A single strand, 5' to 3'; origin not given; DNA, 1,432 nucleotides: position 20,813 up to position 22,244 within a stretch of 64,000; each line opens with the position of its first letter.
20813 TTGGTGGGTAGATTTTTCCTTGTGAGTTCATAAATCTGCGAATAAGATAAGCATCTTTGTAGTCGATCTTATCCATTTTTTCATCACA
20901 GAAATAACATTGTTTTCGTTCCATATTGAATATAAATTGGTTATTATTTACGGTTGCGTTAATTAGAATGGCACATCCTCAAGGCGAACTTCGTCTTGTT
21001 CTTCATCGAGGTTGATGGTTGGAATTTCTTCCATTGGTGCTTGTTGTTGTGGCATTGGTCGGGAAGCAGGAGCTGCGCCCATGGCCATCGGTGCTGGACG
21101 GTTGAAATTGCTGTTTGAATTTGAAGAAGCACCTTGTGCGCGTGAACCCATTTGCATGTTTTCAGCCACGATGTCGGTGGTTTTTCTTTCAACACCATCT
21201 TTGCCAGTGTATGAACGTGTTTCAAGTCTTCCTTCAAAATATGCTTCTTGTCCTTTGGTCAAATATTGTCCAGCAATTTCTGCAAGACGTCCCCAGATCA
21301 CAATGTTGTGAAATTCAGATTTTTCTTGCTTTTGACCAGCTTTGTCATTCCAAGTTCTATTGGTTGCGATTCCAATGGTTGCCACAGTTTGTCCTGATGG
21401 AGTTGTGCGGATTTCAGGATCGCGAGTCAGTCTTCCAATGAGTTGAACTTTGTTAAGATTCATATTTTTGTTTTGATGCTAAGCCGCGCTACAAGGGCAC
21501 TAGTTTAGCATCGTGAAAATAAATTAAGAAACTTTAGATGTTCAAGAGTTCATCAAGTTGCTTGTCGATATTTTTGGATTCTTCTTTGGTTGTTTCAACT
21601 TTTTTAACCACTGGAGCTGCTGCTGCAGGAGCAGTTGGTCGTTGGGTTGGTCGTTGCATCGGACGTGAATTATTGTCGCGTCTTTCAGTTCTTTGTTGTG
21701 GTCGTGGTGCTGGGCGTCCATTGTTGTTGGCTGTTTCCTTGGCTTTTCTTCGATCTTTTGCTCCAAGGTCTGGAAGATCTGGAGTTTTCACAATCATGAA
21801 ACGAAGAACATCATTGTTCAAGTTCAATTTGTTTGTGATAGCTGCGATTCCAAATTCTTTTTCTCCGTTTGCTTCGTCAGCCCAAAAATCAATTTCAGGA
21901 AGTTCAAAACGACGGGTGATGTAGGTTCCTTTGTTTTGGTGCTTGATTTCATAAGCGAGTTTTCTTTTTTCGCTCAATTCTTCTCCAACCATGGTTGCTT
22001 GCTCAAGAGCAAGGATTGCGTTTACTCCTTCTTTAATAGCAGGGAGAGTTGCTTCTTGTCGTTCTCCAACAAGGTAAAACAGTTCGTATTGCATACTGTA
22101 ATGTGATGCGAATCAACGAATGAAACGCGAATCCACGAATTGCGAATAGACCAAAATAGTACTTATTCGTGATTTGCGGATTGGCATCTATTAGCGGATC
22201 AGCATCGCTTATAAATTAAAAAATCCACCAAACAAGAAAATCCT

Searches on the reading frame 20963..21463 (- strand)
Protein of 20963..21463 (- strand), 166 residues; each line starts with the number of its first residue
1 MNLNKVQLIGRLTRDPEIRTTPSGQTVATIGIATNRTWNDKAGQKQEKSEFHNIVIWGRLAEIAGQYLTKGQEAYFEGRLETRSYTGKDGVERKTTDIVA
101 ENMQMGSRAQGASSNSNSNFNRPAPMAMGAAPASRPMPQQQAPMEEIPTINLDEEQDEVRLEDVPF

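Call 46: search_protein_families(library=pfam, proteins=[window:20963-21463:-], max_evalue=0.00001)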
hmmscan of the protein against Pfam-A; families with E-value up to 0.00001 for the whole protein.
window:20963-21463:- (166 aa): 1 family
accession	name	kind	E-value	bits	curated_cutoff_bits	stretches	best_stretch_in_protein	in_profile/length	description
PF00436.31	SSB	-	1.9e-37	127.9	26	1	3-105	1-103/104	Single-strand binding protein family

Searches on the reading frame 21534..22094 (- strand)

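Call 46: search_protein_families(library=pfam, proteins=[window:21534-22094:-], max_evalue=0.00001)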
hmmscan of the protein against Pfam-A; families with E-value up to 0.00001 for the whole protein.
window:21534-22094:- (186 aa): 1 family
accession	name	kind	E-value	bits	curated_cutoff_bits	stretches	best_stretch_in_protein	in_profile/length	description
PF01250.22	Ribosomal_S6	-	9.5e-13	48.6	27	1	2-66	1-66/90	Ribosomal protein S6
